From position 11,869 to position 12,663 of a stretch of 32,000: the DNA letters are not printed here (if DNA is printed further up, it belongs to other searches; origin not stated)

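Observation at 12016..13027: Minimal archaeosortase-family gene translationally abutting CDP-archaeol synthase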

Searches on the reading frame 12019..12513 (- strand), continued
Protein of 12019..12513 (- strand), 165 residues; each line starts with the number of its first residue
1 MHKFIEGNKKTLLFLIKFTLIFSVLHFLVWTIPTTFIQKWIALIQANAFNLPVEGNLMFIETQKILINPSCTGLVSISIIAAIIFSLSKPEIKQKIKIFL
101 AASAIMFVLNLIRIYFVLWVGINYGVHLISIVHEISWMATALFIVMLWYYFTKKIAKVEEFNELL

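Call 42: find_homologous_proteins(query=A2, max_evalue=0.001)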
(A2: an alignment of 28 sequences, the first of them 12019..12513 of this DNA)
Query A2 (28 sequences) (165 aa, profile of the alignment): 223 proteins with E <= 0.001 among 7351 candidates; the best 120 are listed.
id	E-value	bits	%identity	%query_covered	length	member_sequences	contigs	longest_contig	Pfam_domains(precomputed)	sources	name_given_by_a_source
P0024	9.7e-62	226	44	95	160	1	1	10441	PF09721.16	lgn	-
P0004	2.9e-61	224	73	97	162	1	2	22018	PF09721.16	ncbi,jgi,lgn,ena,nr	ncbi:archaeosortase/exosortase family protein [Candidatus Micrarchaeota archaeon]|nr:archaeosortase/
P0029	3.6e-61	224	48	94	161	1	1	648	PF09721.16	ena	-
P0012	7.8e-61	223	68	95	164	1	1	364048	PF09721.16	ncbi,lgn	-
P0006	9.1e-61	223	72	97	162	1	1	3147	PF09721.16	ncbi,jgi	jgi:exosortase/archaeosortase family protein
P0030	1.3e-60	222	42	95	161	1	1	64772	PF09721.16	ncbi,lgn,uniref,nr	ncbi:MAG: exosortase/archaeosortase family protein [Candidatus Diapherotrites archaeon]|uniref:Exoso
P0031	1.9e-60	221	43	96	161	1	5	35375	PF09721.16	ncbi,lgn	-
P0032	2.0e-60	221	41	96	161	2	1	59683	PF09721.16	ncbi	-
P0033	3.5e-60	221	42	96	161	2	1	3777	PF09721.16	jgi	-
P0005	3.7e-60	221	73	95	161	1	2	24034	PF09721.16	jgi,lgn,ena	-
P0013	7.5e-60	220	70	96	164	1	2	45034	PF09721.16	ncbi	ncbi:MAG: archaeosortase/exosortase family protein [archaeon]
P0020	8.0e-60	219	47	96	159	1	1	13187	PF09721.16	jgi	jgi:exosortase/archaeosortase family protein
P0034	2.0e-59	218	44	95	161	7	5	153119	PF09721.16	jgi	-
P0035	2.5e-59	218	42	98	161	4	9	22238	PF09721.16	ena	-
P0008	2.8e-59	218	69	95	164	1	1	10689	PF09721.16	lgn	-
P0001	4.2e-59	217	100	100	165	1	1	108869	PF09721.16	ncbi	-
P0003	4.3e-59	217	77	96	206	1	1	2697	PF09721.16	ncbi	-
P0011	4.7e-59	217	68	95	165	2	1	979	PF09721.16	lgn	-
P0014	4.8e-59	217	68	96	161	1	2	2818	PF09721.16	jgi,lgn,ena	-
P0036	4.9e-59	217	38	96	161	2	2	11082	PF09721.16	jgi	-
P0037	6.6e-59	216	44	95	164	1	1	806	PF09721.16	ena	-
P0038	7.1e-59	216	42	96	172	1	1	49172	PF09721.16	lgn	-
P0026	7.4e-59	216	47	96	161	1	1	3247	PF09721.16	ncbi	-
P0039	1.0e-58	216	41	96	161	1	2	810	PF09721.16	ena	-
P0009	1.1e-58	216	74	95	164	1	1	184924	PF09721.16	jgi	jgi:exosortase/archaeosortase family protein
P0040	1.3e-58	216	42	96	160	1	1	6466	PF09721.16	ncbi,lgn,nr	ncbi:MAG: archaeosortase/exosortase family protein [archaeon]|nr:archaeosortase/exosortase family pr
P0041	1.6e-58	215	48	96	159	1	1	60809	PF09721.16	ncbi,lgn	-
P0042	1.7e-58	215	37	96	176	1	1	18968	PF09721.16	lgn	-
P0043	2.3e-58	215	42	96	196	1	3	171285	PF09721.16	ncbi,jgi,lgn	jgi:exosortase/archaeosortase family protein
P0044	2.7e-58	214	46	98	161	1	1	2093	PF09721.16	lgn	-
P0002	3.6e-58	214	85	100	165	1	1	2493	PF09721.16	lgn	-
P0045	3.8e-58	214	40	98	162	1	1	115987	PF09721.16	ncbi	ncbi:MAG: exosortase/archaeosortase family protein [Candidatus Diapherotrites archaeon]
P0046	4.1e-58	214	44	95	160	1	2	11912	PF09721.16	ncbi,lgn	-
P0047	4.2e-58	214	46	94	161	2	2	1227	PF09721.16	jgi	-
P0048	4.2e-58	214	42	96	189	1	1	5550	PF09721.16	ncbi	-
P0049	4.3e-58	214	46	96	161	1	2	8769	PF09721.16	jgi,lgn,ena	-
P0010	6.5e-58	213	69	95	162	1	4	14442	PF09721.16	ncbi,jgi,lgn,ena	-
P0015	8.3e-58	213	68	96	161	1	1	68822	PF09721.16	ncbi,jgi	-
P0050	9.1e-58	213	46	78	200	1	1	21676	PF09721.16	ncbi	-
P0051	1.1e-57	213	44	93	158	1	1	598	PF09721.16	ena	-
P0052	1.4e-57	212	41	96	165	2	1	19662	PF09721.16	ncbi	-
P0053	1.6e-57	212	42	95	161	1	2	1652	PF09721.16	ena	-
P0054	2.0e-57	212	44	95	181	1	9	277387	PF09721.16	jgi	-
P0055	2.4e-57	211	50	95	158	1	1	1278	PF09721.16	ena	-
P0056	2.5e-57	211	43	93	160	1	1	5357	PF09721.16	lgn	-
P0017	2.6e-57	211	49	100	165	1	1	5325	PF09721.16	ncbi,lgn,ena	-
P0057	3.1e-57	211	43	94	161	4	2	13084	PF09721.16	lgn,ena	-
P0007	3.3e-57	211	71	95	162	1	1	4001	PF09721.16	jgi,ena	-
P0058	3.9e-57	211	40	81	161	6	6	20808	PF09721.16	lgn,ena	-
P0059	4.2e-57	211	43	98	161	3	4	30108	PF09721.16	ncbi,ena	-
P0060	5.0e-57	210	43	95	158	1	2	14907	PF09721.16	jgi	-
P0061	7.1e-57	210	39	96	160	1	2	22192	PF09721.16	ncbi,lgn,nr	ncbi:MAG: exosortase/archaeosortase family protein [Candidatus Diapherotrites archaeon]|nr:exosortas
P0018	7.2e-57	210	46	100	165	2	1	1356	PF09721.16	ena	-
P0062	8.3e-57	210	44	96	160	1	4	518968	PF09721.16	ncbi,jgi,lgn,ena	-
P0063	1.1e-56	209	47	85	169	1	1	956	PF09721.16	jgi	-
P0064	1.1e-56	209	42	96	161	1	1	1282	PF09721.16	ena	-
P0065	1.1e-56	209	43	70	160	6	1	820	PF09721.16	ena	-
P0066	1.7e-56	209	40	85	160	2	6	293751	PF09721.16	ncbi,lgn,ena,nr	ncbi:MAG TPA: exosortase/archaeosortase family protein [archaeon]|nr:exosortase/archaeosortase famil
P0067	1.7e-56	209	41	95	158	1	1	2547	PF09721.16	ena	-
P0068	1.7e-56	209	42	96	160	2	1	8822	PF09721.16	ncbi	-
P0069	1.8e-56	209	48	95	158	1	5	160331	PF09721.16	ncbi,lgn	-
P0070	1.9e-56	209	45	96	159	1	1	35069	PF09721.16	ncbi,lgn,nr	ncbi:MAG: exosortase/archaeosortase family protein [Candidatus Diapherotrites archaeon]|nr:exosortas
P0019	2.1e-56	208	48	100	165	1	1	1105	PF09721.16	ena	-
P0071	2.4e-56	208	41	96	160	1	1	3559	PF09721.16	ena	-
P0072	2.4e-56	208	38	96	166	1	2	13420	PF09721.16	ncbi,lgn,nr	ncbi:exosortase/archaeosortase family protein [Candidatus Micrarchaeota archaeon]|nr:exosortase/arch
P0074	3.0e-56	208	42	96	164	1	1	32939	PF09721.16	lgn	-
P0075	3.2e-56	208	39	95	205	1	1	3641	PF09721.16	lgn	-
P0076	3.3e-56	208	43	92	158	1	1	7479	PF09721.16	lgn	-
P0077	3.3e-56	208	47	96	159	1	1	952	PF09721.16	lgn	-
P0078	3.4e-56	208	40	99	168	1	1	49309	PF09721.16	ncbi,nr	ncbi:Transmembrane exosortase (Exosortase_EpsH) [uncultured archaeon]|nr:Transmembrane exosortase (E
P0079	4.0e-56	207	45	95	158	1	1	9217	PF09721.16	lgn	-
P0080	4.1e-56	207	37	84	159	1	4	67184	PF09721.16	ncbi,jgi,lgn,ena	-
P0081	4.1e-56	207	41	95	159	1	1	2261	PF09721.16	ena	-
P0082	4.7e-56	207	42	98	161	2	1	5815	PF09721.16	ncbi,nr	ncbi:MAG: exosortase/archaeosortase family protein [Candidatus Diapherotrites archaeon]|nr:exosortas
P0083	7.1e-56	207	40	95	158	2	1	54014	PF09721.16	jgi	-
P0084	7.4e-56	207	41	87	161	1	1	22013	PF09721.16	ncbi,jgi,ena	-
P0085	8.6e-56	206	41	100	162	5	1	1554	PF09721.16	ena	-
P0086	9.0e-56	206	41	95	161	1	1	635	PF09721.16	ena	-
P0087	1.2e-55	206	46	96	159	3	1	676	PF09721.16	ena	-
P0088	1.2e-55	206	42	96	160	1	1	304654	PF09721.16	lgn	-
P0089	1.2e-55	206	44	67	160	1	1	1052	PF09721.16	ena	-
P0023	1.3e-55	206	45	100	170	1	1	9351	PF09721.16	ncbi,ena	-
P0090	1.9e-55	205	39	95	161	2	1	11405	PF09721.16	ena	-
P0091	2.0e-55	205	42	96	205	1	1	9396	PF09721.16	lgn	-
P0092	2.8e-55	205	44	98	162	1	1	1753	PF09721.16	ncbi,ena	-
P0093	3.5e-55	204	41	95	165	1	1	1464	PF09721.16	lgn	-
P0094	3.5e-55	204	44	95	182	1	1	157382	PF09721.16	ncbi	ncbi:MAG: exosortase/archaeosortase family protein [Candidatus Diapherotrites archaeon]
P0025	3.7e-55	204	42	96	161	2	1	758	PF09721.16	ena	-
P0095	4.0e-55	204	39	96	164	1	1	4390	PF09721.16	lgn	-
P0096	4.2e-55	204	45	96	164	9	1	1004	PF09721.16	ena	-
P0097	4.2e-55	204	39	92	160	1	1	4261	PF09721.16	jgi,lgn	jgi:exosortase/archaeosortase family protein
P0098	4.4e-55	204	43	96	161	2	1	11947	PF09721.16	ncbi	-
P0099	4.9e-55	204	44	92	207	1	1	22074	PF09721.16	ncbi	-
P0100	7.8e-55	203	47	99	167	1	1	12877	PF09721.16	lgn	-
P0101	8.8e-55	203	42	96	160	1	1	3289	PF09721.16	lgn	-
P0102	1.7e-54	202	40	95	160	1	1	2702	PF09721.16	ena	-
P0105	2.5e-54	202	38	100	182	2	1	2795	PF09721.16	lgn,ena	-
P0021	2.9e-54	201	48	100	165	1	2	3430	PF09721.16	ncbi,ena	-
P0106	3.0e-54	201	40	95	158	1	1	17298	PF09721.16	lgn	-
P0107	3.7e-54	201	42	96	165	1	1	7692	PF09721.16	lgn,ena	-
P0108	3.7e-54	201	41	91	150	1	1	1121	PF09721.16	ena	-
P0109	3.8e-54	201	47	93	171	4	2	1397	PF09721.16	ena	-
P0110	4.3e-54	201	48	81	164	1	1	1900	PF09721.16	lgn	-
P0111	4.6e-54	201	41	96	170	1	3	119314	PF09721.16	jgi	-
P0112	4.7e-54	201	43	95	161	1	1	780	PF09721.16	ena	-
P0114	1.0e-53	200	45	92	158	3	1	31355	PF09721.16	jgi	-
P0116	1.4e-53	199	48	96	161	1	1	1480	PF09721.16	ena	-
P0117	2.2e-53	199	36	86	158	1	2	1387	PF09721.16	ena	-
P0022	2.4e-53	198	49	95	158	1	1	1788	PF09721.16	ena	-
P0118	2.4e-53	198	41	95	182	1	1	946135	PF09721.16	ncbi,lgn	-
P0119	4.4e-53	198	45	95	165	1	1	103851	PF09721.16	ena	-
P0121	7.8e-53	197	42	95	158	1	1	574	PF09721.16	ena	-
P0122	8.6e-53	197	37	96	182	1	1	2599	PF09721.16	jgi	jgi:exosortase/archaeosortase family protein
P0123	8.9e-53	197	42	96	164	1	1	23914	PF09721.16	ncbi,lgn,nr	ncbi:MAG: archaeosortase/exosortase family protein [Candidatus ainarchaeum sp.]|nr:archaeosortase/ex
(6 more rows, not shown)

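Call 44: predict_structure(alignment_id=A1)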
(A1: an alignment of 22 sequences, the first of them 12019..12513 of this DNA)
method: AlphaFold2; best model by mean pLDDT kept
length: 165 residues; sequences in the alignment: 22
mean_pLDDT: 89.3   pTM: 0.79
mean pLDDT of the five models: 89.3, 89.1, 88.5, 88.2, 87.2
residues with pLDDT >= 90: 119; 70-90: 30; 50-70: 16; < 50: 0
segments of 3 or more residues with pLDDT < 50: none
pLDDT, mean of each block of 10 residues (from residue 1): 70 93 95 95 96 95 90 93 90 92 94 95 93 92 87 72 62
secondary structure, 60 per line:
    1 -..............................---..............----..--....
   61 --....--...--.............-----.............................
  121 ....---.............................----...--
elements in order: H2-31 H35-48 E57-60 E63-66 H74-86 H92-124 H128-156

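Call 47: fold_search(model_id=the predicted structure, library=pdb)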
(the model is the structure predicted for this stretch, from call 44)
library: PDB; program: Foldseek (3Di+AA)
matches with E <= 10: 52; with E <= 0.001: 0
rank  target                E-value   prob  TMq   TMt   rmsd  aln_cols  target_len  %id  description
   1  9k3a_A                1.4e+00  0.09  0.24  0.06  21.9       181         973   13  Cyanophage A4 pre-ejectosome with C1 symmetry (released 2025-04-09)
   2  2jj3_B                2.1e+00  0.04  0.17  0.14  15.4       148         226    9  Estrogen receptor beta ligand binding domain in complex with a Benzopyran agonist (released 2007-08-07)
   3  7ujf_B                3.4e+00  0.04  0.21  0.16  16.8       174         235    8  Estrogen Receptor Alpha Ligand Binding Domain in Complex with a Methylated Lasofoxifene Derivative with Selective Estr (released 2022-06-15)
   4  8r0k_A                3.8e+00  0.06  0.23  0.17  16.4       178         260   13  Cryo-EM structure of the microbial rhodopsin CryoR1 at pH 4.3 in detergent (released 2025-05-14)
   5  6yxs                  4.4e+00  0.03  0.19  0.10  18.0       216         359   10  Crystal structure of the apo form of choline kinase from Plasmodium falciparum (released 2020-08-05)
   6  4ikw                  4.7e+00  0.04  0.22  0.10  13.8       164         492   10  Crystal structure of peptide transporter POT in complex with sulfate (released 2013-07-10)
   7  2jj3_A                4.7e+00  0.02  0.17  0.14  15.4       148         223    9  Estrogen receptor beta ligand binding domain in complex with a Benzopyran agonist (released 2007-08-07)
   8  3ols_A                4.7e+00  0.02  0.18  0.14  14.4       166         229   10  Crystal structure of estrogen receptor beta ligand binding domain (released 2010-11-17)
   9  7f8u                  4.9e+00  0.03  0.19  0.09  16.1       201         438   10  Crystal structure of the cholecystokinin receptor CCKAR in complex with lintitript (released 2021-10-13)
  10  8du9_A                5.2e+00  0.03  0.19  0.15  18.9       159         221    9  Estrogen Receptor Alpha Ligand Binding Domain in Complex with (6-hydroxy-1-(4-(2-(piperidin-1-yl)ethoxy)phenyl)-3,4-di (released 2022-11-09)
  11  8r0l_A                5.5e+00  0.04  0.24  0.17  16.8       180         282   13  Cryo-EM structure of the microbial rhodopsin CryoR1 at pH 8.0 in nanodisc (released 2025-05-14)
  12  5tn9_C                5.5e+00  0.03  0.21  0.16  16.3       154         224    8  Crystal Structure of the ER-alpha Ligand-binding Domain (L372S,L536S) in Complex with the OBHS-BSC, 4-bromophenyl (1R, (released 2017-02-15)
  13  1gwq_A                5.5e+00  0.03  0.21  0.16  13.1       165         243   10  HUMAN OESTROGEN RECEPTOR ALPHA LIGAND-BINDING DOMAIN IN COMPLEX WITH RALOXIFENE CORE AND TIF2 NRBOX2 PEPTIDE (released 2002-08-29)
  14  7c86_A                5.5e+00  0.03  0.21  0.15  20.7       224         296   13  Time-resolved serial femtosecond crystallography reveals early structural changes in channelrhodopsin: Dark state stru (released 2021-04-07)
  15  2qtu_A                5.5e+00  0.03  0.20  0.16  20.0       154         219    9  Estrogen receptor beta ligand-binding domain complexed to a benzopyran ligand (released 2007-10-30)
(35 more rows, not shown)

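Call 56: search_protein_representatives(alignment_id=A1)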
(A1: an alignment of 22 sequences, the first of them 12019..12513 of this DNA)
Query: 22 sequences, 161 profile positions. Proteins with E-value up to 0.001 (for the whole library): 645; up to 1e-10: 148; up to 1e-30: 53. The best 150 are listed.
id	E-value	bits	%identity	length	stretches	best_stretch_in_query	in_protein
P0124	9.8e-55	201.2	-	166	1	5-161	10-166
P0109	4.6e-54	199.0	-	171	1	2-161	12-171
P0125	9.2e-53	194.7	-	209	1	4-160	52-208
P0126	9.3e-53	194.7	-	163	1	6-161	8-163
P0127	1.9e-52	193.8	-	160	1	3-161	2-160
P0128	4.2e-52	192.6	-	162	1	3-161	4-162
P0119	5.1e-52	192.3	-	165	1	4-161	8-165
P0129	2.4e-51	190.2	-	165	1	6-161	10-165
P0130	3.5e-51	189.6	-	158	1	5-160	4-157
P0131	2.8e-50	186.7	-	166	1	3-160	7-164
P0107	1.7e-49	184.2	-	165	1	3-161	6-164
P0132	7.3e-49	182.1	-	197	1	4-161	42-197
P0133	3.7e-48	179.8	-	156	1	5-161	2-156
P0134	4.2e-48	179.6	-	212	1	3-161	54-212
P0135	4.3e-48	179.6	-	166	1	3-161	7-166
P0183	1.0e-26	110.1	-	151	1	19-145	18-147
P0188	7.6e-26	107.2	-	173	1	9-149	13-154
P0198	1.1e-21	93.7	-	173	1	5-148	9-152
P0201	1.6e-20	89.9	-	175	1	5-145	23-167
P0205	6.5e-20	88.0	-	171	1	8-152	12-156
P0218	2.5e-18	82.8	-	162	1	4-145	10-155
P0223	1.5e-16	77.0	-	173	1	3-146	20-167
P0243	1.8e-13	67.0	-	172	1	6-145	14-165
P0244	1.9e-13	66.9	-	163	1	5-151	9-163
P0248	5.7e-13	65.4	-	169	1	6-151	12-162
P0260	4.4e-12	62.5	-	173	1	5-158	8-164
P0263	7.8e-12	61.7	-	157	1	8-145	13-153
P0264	8.0e-12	61.7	-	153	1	4-149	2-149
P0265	1.3e-11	61.0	-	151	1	48-153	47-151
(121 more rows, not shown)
